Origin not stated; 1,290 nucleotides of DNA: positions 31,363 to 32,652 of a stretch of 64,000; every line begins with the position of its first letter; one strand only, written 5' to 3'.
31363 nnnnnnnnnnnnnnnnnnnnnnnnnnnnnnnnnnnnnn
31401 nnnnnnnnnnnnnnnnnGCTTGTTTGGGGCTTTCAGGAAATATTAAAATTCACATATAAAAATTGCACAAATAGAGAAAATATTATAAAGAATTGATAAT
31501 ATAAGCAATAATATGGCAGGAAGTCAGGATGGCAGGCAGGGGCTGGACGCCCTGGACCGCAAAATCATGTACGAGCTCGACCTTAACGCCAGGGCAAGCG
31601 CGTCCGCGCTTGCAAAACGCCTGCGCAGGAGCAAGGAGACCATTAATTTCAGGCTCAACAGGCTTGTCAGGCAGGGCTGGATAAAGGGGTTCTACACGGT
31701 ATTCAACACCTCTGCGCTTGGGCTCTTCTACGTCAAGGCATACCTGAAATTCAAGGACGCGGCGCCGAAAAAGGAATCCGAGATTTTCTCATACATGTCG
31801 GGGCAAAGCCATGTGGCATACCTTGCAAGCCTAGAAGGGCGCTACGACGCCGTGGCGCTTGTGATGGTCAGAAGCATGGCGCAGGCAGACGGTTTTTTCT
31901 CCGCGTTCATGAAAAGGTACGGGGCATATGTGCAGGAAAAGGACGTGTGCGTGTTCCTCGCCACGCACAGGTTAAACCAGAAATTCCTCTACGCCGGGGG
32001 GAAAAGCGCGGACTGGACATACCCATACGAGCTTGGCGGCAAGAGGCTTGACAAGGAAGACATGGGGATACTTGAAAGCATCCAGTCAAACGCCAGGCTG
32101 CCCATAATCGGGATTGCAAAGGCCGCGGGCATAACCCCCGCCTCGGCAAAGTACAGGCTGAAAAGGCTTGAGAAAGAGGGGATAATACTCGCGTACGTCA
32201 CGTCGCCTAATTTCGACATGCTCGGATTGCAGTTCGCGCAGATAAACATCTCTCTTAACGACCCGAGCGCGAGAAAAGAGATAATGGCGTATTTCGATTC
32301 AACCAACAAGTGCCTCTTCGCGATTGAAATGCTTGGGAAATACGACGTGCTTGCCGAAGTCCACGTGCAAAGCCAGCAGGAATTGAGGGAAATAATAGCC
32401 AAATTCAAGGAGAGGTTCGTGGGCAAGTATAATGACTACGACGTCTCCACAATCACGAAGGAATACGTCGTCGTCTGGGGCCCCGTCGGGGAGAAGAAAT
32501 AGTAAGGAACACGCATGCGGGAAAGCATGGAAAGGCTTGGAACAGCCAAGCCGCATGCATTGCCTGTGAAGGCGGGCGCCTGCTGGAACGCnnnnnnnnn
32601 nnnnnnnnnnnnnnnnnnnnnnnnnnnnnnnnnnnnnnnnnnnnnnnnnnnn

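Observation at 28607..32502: Candidate undescribed two-gene module: internally duplicated Cys-ladder beta-solenoid-like protein plus coiled-coil partner, under a divergent tandem-Lrp regulator next to the R-M island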

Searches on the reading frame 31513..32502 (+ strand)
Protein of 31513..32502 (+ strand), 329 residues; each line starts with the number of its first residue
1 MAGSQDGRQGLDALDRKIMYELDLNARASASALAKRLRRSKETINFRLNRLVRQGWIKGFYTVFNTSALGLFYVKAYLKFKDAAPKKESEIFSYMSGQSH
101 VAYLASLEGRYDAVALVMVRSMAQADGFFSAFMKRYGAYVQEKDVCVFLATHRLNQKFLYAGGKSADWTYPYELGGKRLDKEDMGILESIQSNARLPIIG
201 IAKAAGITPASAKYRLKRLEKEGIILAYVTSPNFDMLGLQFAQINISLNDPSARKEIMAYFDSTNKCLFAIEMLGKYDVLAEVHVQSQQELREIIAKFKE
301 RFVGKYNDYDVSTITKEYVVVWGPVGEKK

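Call 3: search_protein_families(library=pfam, proteins=[window:31513-32502:+], max_evalue=1)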
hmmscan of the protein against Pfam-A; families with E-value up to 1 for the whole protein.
window:31513-32502:+ (329 aa): 23 families
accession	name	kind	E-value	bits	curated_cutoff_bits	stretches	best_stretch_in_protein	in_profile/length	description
PF13412.12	HTH_24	-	3.7e-23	81.3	21.9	2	180-225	2-47/48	Winged helix-turn-helix DNA-binding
PF13404.12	HTH_AsnC-type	-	2.1e-15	56.7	27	2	11-51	1-41/42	AsnC-type helix-turn-helix domain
PF01047.28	MarR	-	3.9e-09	36.7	24.6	2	186-225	8-47/59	MarR family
PF12802.13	MarR_2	-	2.6e-07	31.1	27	2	18-57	10-50/61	MarR family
PF12840.13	HTH_20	-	6.2e-07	29.7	27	2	26-55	17-46/51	Helix-turn-helix domain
PF01037.27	AsnC_trans_reg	-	2.4e-05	24.6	25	1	253-297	10-54/73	Lrp/AsnC ligand binding domain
PF13545.12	HTH_Crp_2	-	4.6e-05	23.7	27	1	26-58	21-53/70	Crp-like helix-turn-helix domain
PF13730.12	HTH_36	-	0.00094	19.4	25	1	28-57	26-55/55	Helix-turn-helix domain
PF01726.22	LexA_DNA_bind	-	0.0019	18.4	23.7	1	200-225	30-56/65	LexA DNA binding domain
PF13936.12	HTH_38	-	0.0038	17.4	27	1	9-45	3-38/44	Helix-turn-helix domain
PF01978.25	TrmB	-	0.0071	16.6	25.6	1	25-58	20-53/68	Sugar-specific transcriptional regulator TrmB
PF24033.1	DUF7342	-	0.014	15.8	31.6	0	24-58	14-48/150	Family of unknown function (DUF7342)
PF13556.12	HTH_30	-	0.014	15.6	27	0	25-51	10-36/59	PucR C-terminal helix-turn-helix domain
PF01325.25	Fe_dep_repress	-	0.015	15.9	26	0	201-224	28-51/60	Iron dependent repressor, N-terminal DNA binding domain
PF25213.1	HVO_A0261_N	-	0.016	15.5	35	1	27-82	24-79/86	HVO_A0261 N-terminal domain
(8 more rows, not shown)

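Call 4: search_protein_families(library=ncbifam, proteins=[window:31513-32502:+], max_evalue=1)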
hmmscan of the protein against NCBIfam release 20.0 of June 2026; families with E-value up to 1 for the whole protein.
window:31513-32502:+ (329 aa): 18 families
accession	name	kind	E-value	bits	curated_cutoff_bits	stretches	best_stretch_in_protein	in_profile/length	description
NF040947.1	trans_reg_LysM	equivalog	2.7e-19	69.3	180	2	179-298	1-118/136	HTH-type transcriptional regulator LysM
NF008370.0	PRK11169.1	equivalog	6.5e-18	65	233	2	176-294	9-130/164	leucine-responsive transcriptional regulator Lrp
NF008384.0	PRK11179.1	equivalog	7.4e-17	61.6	227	2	178-296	6-125/153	transcriptional regulator AsnC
NF053758.1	ChrTpTrnRegChrS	equivalog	2.8e-15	56.4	250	2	8-109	9-108/158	chromate efflux transcriptional regulator ChrS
NF041396.1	TranRegLrp_Halo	equivalog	2.3e-13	50.2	190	2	12-157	4-145/149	HTH-type transcriptional regulator Lrp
NF040820.1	trans_reg_LrpA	equivalog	1.5e-12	47.6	250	2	179-297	2-120/141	HTH-type transcriptional regulator LrpA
NF041395.1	TranRegLrpA1_Halo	equivalog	6.5e-07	29.4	250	2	185-296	9-120/142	HTH-type transcriptional regulator LrpA1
NF040708.3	Siroheme_Dcarb_AhbA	equivalog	7.8e-05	22.5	140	1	31-100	20-89/144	siroheme decarboxylase subunit alpha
TIGR04176.1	MarR_EPS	equivalog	0.00018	21.5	88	1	15-59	6-50/105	MarR family EPS-associated transcriptional regulator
NF040707.3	Siroheme_Dcarb_AhbB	equivalog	0.00033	20.4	125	1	198-302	16-125/146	siroheme decarboxylase subunit beta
NF053606.1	Sta1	subfamily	0.0032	17.5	80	1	10-58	17-65/100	Sta1 family transcriptional regulator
TIGR01884.1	cas_HTH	subfamily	0.0071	15.8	60.2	0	179-225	140-186/202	CRISPR-associated CARF protein Csa3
NF040939.2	trans_reg_lrs14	equivalog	0.0084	16.1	90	1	17-58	25-67/103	Lrs14 family HTH-type transcriptional regulator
NF008273.0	PRK11050.1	equivalog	0.025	14.3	153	0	27-58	54-85/156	manganese-binding transcriptional regulator MntR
NF053660.1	ORF80_fam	equivalog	0.06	13.2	95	0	202-225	23-46/70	ORF80 family leucine zipper DNA-binding protein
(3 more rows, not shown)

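Call 35: search_protein_families(library=padloc, proteins=[window:31513-32502:+], max_evalue=0.1)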
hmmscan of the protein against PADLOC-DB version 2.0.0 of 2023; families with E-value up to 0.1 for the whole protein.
window:31513-32502:+ (329 aa): 11 families
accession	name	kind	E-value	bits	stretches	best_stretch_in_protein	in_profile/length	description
PDLC01044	Csa3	-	2.9e-09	35.1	2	176-225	131-179/194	Type I-A associated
PDLC01848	CARF3--CARF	-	1.5e-06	26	1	177-225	133-179/197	-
PDLC01879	CARF3--CARF_TM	-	7.5e-06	23.7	1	26-58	169-201/222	-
PDLC01434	CasR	-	1.6e-05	22.9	1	12-58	127-172/191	"CAS-I,CAS-II,CAS-III,CAS-IV,CAS-V,CAS-VI; associated_signaling"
PDLC01268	CasR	-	8.5e-05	20.6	0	175-225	120-167/179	"CAS-I,CAS-II,CAS-III,CAS-IV,CAS-V,CAS-VI; associated_signaling"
PDLC01438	Csa3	-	0.00012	20.2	0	13-64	148-191/305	"CAS-I,CAS-II,CAS-III,CAS-IV,CAS-V,CAS-VI; associated_signaling"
PDLC01850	CARF3--CARF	-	0.00023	19.1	0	177-225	141-189/209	-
PDLC01866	CARF3--CARF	-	0.00031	18.8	0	177-225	135-183/207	-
PDLC01853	CARF3--CARF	-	0.0062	14.2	0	24-58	151-185/209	-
PDLC01852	CARF3--CARF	-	0.017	13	0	16-58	146-188/208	-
PDLC04133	mad1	-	0.031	12.6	0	28-50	6-28/60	mads_1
